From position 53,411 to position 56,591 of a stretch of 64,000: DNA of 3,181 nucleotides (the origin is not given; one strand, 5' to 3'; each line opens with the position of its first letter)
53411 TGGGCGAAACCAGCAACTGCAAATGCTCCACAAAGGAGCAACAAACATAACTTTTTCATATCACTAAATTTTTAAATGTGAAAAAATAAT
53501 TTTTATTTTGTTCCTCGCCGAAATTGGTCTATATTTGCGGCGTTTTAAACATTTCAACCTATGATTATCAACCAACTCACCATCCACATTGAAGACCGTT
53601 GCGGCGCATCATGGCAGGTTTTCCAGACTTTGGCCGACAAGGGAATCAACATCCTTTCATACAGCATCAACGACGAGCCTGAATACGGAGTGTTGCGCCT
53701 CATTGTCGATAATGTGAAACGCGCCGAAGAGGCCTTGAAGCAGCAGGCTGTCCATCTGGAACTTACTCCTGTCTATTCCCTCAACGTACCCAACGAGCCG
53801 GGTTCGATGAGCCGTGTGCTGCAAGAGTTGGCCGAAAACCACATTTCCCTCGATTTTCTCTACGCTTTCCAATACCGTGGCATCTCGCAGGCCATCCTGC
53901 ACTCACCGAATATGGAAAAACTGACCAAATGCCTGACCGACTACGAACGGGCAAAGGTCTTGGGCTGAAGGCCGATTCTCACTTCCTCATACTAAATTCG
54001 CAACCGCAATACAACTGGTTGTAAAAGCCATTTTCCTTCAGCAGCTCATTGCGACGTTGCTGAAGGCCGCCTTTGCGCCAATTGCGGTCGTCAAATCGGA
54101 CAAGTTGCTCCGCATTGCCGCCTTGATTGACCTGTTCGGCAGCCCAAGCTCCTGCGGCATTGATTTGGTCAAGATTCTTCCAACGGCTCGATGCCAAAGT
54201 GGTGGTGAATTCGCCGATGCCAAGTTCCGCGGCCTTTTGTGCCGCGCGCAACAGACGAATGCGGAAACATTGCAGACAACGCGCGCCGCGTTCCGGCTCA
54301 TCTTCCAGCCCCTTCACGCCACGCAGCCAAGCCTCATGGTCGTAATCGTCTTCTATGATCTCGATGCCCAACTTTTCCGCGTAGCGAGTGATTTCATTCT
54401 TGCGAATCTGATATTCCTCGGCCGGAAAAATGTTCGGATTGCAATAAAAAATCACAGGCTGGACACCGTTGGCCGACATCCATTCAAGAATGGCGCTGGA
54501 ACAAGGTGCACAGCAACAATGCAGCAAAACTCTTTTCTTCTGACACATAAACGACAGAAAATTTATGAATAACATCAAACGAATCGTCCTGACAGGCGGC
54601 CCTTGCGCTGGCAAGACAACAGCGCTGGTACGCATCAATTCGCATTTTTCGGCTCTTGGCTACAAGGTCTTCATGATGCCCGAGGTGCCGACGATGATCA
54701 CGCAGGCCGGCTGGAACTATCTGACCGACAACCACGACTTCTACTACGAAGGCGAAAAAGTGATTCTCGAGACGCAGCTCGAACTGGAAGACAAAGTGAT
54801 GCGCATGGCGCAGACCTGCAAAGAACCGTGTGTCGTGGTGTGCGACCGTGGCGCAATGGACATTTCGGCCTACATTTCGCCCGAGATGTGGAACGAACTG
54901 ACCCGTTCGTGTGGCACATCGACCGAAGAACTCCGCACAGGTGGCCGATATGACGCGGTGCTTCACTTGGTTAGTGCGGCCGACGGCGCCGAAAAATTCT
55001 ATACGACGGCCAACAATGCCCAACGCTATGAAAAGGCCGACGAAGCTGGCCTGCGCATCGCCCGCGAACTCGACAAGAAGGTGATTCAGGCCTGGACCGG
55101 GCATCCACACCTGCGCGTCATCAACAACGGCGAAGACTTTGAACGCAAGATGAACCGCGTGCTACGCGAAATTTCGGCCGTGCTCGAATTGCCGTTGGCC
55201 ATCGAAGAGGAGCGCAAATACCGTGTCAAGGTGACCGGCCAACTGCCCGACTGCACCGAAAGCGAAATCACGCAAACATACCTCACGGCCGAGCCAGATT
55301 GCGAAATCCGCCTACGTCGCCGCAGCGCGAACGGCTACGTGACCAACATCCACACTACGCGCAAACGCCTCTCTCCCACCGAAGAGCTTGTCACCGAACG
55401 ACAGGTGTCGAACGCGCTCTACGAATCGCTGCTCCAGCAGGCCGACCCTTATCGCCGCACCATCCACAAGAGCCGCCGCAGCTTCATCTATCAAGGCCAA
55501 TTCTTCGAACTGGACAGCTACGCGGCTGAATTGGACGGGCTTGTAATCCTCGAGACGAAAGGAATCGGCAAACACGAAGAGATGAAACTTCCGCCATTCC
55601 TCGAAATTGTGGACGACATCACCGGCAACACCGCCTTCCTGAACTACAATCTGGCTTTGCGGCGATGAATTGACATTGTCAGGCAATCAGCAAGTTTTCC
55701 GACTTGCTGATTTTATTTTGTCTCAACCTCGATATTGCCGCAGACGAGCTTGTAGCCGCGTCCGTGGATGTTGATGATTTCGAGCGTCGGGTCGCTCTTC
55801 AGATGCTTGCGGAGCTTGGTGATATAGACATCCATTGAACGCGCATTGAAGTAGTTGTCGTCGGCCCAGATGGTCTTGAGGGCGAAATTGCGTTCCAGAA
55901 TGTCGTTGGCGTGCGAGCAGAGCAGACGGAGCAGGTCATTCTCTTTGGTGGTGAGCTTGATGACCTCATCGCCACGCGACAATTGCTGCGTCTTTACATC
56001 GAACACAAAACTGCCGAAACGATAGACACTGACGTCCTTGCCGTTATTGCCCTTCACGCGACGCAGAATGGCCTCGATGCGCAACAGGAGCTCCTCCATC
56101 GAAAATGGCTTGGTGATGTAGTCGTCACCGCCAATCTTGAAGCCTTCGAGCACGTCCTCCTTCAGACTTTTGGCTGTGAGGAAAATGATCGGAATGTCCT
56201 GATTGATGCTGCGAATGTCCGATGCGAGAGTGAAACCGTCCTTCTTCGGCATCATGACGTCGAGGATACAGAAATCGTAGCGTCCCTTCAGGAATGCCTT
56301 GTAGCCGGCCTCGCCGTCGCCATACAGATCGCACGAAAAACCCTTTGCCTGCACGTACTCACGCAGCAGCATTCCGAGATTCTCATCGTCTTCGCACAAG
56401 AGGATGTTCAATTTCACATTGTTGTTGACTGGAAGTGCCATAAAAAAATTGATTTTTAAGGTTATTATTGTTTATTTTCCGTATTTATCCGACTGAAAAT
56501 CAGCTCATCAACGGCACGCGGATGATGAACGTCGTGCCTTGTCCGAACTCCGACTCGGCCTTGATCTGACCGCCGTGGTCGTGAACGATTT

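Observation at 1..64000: Octamer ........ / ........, and the variant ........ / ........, is over-represented in several reading frames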

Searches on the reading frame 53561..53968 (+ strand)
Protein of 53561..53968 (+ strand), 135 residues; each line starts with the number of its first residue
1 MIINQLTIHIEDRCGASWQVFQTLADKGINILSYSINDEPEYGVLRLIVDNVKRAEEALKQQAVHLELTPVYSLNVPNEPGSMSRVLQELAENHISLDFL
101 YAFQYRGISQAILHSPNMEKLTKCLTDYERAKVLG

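Call 63: search_protein_families(library=pfam, proteins=[window:53561-53968:+], max_evalue=0.00001)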
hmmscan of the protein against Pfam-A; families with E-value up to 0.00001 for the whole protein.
window:53561-53968:+ (135 aa): 3 families
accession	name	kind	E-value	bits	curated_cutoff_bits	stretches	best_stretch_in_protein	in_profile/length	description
PF19571.5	ACT_8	-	7e-19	68.4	23.5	1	1-120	1-120/141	ACT domain pair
PF01842.31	ACT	-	5.1e-14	52.2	27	1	6-61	3-60/66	ACT domain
PF22629.2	ACT_AHAS_ss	-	7e-07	29.8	27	0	7-61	2-58/67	AHAS small subunit-like ACT domain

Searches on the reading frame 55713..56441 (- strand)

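Call 63: search_protein_families(library=pfam, proteins=[window:55713-56441:-], max_evalue=0.00001)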
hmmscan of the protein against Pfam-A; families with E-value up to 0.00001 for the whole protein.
window:55713-56441:- (242 aa): 2 families
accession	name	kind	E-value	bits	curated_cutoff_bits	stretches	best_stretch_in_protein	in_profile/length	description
PF00072.30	Response_reg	-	4e-26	91.8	30.2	1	13-122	1-110/111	Response regulator receiver domain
PF00486.34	Trans_reg_C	-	7.8e-18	64.8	26.2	1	159-232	2-77/77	Transcriptional regulatory protein, C terminal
